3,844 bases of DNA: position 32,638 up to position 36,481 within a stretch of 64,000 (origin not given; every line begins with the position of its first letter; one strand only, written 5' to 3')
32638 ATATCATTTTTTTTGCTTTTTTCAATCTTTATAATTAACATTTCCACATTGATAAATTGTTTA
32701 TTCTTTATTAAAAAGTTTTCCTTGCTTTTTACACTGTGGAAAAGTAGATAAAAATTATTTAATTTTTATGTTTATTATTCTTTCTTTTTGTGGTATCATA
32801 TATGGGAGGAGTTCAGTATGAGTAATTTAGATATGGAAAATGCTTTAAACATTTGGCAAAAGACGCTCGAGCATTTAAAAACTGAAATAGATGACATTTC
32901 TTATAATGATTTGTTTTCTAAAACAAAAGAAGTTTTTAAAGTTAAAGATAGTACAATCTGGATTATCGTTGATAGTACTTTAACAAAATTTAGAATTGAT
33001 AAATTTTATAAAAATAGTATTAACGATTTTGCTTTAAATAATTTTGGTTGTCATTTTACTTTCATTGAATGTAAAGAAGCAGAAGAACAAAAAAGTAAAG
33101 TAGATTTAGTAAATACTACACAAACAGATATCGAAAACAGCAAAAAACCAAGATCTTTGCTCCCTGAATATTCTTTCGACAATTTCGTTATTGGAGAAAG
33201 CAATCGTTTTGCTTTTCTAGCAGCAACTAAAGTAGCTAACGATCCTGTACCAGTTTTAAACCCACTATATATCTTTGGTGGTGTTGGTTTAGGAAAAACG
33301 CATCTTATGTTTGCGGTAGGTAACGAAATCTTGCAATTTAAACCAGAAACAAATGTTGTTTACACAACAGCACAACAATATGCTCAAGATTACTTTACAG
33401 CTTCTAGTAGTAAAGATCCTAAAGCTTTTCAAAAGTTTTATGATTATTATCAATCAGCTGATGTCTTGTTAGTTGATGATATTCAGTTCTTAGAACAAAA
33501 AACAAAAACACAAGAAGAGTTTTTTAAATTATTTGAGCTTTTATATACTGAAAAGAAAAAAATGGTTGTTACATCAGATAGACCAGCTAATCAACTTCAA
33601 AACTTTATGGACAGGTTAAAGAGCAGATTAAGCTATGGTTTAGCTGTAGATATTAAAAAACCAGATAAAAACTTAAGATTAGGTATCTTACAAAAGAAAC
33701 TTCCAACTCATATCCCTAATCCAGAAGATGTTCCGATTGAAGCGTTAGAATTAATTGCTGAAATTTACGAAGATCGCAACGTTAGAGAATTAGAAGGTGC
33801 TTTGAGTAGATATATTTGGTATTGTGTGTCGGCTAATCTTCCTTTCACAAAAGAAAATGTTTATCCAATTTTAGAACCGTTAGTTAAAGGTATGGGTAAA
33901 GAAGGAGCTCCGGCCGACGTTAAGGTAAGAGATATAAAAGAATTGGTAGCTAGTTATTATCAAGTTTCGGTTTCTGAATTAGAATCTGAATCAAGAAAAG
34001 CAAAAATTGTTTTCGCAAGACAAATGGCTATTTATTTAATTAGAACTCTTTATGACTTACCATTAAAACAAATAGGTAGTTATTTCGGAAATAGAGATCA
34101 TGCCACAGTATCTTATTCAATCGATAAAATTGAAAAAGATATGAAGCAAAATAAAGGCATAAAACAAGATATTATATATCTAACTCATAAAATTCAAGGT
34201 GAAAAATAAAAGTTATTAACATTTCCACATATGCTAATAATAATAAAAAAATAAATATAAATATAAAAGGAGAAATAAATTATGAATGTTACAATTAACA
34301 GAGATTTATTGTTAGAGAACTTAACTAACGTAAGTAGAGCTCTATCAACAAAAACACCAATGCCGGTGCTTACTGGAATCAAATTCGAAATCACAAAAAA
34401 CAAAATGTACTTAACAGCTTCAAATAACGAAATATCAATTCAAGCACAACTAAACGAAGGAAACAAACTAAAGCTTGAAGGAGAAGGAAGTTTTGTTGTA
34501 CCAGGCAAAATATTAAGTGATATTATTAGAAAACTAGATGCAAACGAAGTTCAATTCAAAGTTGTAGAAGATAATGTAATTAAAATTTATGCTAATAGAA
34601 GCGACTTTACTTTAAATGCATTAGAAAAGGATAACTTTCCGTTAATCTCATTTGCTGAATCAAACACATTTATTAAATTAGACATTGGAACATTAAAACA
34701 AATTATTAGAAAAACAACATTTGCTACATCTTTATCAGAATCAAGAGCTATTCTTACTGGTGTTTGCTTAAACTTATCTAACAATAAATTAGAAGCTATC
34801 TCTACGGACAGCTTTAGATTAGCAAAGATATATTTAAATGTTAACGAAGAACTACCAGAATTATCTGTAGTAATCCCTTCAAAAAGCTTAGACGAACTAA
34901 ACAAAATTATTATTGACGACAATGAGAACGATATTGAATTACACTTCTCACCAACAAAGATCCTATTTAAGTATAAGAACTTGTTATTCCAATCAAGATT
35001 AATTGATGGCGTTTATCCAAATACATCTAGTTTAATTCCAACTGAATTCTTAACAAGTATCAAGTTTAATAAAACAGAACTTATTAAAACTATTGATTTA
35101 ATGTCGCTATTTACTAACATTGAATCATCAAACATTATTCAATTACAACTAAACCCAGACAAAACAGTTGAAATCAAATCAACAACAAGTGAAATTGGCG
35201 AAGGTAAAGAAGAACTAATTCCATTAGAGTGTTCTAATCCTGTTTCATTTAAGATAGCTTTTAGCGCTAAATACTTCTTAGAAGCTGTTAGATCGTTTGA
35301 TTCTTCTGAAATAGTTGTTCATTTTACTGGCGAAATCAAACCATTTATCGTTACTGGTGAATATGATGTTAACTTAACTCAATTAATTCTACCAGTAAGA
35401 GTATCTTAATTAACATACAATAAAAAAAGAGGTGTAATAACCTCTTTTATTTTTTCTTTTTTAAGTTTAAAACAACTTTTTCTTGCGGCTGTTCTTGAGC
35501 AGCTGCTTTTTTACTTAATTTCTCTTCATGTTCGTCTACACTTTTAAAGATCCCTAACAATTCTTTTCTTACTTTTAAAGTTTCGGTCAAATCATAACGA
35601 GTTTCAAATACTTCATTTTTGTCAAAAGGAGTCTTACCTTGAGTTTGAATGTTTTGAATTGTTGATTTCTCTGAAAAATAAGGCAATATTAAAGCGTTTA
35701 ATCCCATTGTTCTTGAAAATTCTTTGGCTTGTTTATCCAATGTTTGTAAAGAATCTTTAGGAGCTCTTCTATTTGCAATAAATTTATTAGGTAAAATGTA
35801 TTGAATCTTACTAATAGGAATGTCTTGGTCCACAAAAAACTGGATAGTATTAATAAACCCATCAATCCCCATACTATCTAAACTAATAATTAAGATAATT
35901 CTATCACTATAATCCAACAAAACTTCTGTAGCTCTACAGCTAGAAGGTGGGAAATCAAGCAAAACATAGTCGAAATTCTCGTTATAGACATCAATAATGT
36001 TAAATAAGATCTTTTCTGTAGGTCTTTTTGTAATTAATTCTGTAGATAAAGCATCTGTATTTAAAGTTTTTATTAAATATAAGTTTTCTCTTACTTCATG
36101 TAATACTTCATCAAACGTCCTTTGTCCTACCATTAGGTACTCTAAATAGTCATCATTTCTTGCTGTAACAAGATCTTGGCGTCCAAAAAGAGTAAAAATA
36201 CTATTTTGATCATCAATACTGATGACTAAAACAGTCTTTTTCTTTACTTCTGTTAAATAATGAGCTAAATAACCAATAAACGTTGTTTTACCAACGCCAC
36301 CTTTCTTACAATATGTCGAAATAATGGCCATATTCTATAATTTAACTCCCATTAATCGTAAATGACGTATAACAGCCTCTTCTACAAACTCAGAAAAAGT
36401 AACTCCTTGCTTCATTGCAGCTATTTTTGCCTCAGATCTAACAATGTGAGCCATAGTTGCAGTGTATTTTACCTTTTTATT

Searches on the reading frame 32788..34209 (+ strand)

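Call 12: search_protein_families(library=pfam, proteins=[window:32788-34209:+], max_evalue=0.1)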
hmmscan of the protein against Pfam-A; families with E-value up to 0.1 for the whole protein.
window:32788-34209:+ (473 aa): 10 families
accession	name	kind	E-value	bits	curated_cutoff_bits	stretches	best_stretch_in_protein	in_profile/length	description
PF00308.24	Bac_DnaA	-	6.6e-54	182.9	23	1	126-288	3-162/162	Bacterial DnaA ATPAse domain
PF08299.17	Bac_DnaA_C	-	1.3e-25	89.6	31.5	1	381-448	2-69/69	Bacterial dnaA protein helix-turn-helix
PF01695.23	IstB_IS21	-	1.7e-08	34.7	24.1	1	161-272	96-201/238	IstB-like ATP binding protein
PF00004.35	AAA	-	1.4e-05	26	21.2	1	161-285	2-107/131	ATPase family associated with various cellular activities (AAA)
PF11638.13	DnaA_N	-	7.2e-05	22.9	24.6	1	21-80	2-61/65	DnaA N-terminal domain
PF03969.22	AFG1_ATPase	-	0.0006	19.3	27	1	158-271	62-172/361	AFG1-like ATPase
PF00910.28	RNA_helicase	-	0.00078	20.3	21.5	1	160-255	1-78/105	RNA helicase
PF01637.24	ATPase_2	-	0.0043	17.3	33.2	1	158-264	21-117/225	ATPase domain predominantly from Archaea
PF13401.12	AAA_22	-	0.011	16.5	27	0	160-252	8-107/130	AAA domain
PF01166.23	TSC22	-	0.075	13.6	30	0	168-183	3-18/57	TSC-22/dip/bun family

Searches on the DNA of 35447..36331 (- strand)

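Call 49: search_rna_families(sources=[L001, L003, L005, L010, L016, L022, L033, L037, L045, L055, L060], threshold=gathering)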
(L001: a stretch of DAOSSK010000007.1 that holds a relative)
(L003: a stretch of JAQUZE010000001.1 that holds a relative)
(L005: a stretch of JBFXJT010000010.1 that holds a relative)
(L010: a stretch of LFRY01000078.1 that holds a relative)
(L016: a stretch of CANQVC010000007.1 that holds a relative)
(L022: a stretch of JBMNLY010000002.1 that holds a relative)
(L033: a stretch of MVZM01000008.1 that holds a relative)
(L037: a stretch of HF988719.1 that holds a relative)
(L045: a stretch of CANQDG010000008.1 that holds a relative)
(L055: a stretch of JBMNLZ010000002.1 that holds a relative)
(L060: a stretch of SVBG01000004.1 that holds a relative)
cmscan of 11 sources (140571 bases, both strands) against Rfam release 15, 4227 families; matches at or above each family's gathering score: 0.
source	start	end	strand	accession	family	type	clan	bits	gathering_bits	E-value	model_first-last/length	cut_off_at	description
